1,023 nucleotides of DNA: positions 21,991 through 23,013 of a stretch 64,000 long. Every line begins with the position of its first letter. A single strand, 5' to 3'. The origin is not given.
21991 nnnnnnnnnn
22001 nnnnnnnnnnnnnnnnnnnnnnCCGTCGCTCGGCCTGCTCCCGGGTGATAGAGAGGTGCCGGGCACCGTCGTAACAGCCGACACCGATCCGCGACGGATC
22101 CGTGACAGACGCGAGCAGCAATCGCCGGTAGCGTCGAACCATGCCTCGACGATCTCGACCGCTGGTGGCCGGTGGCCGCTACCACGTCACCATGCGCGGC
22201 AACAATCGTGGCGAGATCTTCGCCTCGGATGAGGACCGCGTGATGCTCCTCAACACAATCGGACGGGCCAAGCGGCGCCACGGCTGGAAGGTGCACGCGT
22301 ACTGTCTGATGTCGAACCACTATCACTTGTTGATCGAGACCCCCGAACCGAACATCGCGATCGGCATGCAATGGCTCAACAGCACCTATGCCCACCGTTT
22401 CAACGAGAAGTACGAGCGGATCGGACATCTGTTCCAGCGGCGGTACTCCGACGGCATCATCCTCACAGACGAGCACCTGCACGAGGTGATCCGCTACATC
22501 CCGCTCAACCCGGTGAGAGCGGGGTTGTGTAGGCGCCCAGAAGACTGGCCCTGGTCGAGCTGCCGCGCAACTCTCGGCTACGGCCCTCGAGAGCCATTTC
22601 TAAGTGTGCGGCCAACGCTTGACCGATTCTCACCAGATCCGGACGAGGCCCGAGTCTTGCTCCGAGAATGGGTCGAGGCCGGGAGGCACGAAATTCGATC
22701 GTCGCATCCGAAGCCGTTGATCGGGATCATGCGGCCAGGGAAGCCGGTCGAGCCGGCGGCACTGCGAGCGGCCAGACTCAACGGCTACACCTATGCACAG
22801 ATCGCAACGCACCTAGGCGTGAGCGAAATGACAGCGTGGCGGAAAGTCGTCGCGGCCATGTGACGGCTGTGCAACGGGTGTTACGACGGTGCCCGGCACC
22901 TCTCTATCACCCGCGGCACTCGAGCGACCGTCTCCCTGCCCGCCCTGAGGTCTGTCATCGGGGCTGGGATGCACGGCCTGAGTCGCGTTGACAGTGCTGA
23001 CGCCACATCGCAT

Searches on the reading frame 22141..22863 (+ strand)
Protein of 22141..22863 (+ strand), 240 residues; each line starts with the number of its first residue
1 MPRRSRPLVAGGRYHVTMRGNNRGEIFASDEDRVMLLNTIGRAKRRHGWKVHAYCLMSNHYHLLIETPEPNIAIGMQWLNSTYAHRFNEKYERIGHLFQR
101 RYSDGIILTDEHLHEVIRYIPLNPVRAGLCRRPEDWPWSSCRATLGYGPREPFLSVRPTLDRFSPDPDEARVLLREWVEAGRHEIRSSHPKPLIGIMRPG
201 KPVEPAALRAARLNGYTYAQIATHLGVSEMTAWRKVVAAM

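Call 34: search_protein_families(library=pfam, proteins=[window:22141-22863:+], max_evalue=0.001)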
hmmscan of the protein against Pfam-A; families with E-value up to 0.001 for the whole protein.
window:22141-22863:+ (240 aa): 3 families
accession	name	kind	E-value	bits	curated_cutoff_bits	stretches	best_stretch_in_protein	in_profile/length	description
PF01797.21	Y1_Tnp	-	3.4e-14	53.5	23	1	13-120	6-118/121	Transposase IS200 like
PF08281.18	Sigma70_r4_2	-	2.5e-05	24.2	25.7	1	206-239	17-50/54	Sigma-70, region 4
PF13384.12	HTH_23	-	3.5e-05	23.9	24.6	1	208-234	12-36/50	Homeodomain-like domain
